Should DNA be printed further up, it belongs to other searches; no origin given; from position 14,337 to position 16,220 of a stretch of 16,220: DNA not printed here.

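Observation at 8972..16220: Rieske/cytochrome b complex operon carrying a GltD-like NAD(P) module, a hexaheme c and an HAO-like octaheme protein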

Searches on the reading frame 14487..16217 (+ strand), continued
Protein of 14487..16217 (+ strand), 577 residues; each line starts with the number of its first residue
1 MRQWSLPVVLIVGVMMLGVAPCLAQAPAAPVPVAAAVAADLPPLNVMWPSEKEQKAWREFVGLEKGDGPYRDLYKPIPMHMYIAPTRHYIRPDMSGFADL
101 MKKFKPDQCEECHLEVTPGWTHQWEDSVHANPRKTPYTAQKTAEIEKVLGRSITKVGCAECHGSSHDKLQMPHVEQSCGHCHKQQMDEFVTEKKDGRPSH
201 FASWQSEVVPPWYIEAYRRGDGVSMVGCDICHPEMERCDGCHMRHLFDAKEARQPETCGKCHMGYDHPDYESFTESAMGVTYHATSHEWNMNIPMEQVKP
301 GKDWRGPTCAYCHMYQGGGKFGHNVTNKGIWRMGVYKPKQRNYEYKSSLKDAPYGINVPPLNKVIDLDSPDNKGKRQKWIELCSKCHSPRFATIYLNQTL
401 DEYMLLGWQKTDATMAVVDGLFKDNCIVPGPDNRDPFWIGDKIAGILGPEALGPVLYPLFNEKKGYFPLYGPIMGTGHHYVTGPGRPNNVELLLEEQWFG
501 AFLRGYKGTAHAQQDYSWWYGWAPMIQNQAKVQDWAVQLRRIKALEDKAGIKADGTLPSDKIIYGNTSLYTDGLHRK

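Call 13: search_solved_structures(query=window:14487-16217:+, show_alignments=3)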
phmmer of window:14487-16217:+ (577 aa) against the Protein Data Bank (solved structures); distinct sequences matched with E-value up to 0.001: 8.
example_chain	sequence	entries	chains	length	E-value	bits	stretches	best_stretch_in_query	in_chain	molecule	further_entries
6h5l_A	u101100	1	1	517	3e-139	468.3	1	53-546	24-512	Similar to hydroxylamine oxidoreductase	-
6t5e_A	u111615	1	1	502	8.4e-44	153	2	66-319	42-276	Hydroxylamine oxidoreductase-like protein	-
4n4j_A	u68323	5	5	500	8.9e-44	153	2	65-319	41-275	hydroxylamine oxidoreductase | Similar to hydroxylamine oxidoreductase hao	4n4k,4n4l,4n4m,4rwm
6m0p_A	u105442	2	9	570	4.4e-40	140.8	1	3-333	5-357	Aerobic hydroxylamine oxidoreductase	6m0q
1fgj_A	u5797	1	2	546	8.3e-39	136.5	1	66-333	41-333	HYDROXYLAMINE OXIDOREDUCTASE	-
4fas_A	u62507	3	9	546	1.3e-38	135.9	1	66-333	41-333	Hydroxylamine oxidoreductase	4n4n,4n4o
6hif_G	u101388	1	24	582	5.3e-34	120.7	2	68-326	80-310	Hydrazine dehydrogenase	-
4qo5_A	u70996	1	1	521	6.5e-18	67.5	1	234-314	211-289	Hypothetical multiheme protein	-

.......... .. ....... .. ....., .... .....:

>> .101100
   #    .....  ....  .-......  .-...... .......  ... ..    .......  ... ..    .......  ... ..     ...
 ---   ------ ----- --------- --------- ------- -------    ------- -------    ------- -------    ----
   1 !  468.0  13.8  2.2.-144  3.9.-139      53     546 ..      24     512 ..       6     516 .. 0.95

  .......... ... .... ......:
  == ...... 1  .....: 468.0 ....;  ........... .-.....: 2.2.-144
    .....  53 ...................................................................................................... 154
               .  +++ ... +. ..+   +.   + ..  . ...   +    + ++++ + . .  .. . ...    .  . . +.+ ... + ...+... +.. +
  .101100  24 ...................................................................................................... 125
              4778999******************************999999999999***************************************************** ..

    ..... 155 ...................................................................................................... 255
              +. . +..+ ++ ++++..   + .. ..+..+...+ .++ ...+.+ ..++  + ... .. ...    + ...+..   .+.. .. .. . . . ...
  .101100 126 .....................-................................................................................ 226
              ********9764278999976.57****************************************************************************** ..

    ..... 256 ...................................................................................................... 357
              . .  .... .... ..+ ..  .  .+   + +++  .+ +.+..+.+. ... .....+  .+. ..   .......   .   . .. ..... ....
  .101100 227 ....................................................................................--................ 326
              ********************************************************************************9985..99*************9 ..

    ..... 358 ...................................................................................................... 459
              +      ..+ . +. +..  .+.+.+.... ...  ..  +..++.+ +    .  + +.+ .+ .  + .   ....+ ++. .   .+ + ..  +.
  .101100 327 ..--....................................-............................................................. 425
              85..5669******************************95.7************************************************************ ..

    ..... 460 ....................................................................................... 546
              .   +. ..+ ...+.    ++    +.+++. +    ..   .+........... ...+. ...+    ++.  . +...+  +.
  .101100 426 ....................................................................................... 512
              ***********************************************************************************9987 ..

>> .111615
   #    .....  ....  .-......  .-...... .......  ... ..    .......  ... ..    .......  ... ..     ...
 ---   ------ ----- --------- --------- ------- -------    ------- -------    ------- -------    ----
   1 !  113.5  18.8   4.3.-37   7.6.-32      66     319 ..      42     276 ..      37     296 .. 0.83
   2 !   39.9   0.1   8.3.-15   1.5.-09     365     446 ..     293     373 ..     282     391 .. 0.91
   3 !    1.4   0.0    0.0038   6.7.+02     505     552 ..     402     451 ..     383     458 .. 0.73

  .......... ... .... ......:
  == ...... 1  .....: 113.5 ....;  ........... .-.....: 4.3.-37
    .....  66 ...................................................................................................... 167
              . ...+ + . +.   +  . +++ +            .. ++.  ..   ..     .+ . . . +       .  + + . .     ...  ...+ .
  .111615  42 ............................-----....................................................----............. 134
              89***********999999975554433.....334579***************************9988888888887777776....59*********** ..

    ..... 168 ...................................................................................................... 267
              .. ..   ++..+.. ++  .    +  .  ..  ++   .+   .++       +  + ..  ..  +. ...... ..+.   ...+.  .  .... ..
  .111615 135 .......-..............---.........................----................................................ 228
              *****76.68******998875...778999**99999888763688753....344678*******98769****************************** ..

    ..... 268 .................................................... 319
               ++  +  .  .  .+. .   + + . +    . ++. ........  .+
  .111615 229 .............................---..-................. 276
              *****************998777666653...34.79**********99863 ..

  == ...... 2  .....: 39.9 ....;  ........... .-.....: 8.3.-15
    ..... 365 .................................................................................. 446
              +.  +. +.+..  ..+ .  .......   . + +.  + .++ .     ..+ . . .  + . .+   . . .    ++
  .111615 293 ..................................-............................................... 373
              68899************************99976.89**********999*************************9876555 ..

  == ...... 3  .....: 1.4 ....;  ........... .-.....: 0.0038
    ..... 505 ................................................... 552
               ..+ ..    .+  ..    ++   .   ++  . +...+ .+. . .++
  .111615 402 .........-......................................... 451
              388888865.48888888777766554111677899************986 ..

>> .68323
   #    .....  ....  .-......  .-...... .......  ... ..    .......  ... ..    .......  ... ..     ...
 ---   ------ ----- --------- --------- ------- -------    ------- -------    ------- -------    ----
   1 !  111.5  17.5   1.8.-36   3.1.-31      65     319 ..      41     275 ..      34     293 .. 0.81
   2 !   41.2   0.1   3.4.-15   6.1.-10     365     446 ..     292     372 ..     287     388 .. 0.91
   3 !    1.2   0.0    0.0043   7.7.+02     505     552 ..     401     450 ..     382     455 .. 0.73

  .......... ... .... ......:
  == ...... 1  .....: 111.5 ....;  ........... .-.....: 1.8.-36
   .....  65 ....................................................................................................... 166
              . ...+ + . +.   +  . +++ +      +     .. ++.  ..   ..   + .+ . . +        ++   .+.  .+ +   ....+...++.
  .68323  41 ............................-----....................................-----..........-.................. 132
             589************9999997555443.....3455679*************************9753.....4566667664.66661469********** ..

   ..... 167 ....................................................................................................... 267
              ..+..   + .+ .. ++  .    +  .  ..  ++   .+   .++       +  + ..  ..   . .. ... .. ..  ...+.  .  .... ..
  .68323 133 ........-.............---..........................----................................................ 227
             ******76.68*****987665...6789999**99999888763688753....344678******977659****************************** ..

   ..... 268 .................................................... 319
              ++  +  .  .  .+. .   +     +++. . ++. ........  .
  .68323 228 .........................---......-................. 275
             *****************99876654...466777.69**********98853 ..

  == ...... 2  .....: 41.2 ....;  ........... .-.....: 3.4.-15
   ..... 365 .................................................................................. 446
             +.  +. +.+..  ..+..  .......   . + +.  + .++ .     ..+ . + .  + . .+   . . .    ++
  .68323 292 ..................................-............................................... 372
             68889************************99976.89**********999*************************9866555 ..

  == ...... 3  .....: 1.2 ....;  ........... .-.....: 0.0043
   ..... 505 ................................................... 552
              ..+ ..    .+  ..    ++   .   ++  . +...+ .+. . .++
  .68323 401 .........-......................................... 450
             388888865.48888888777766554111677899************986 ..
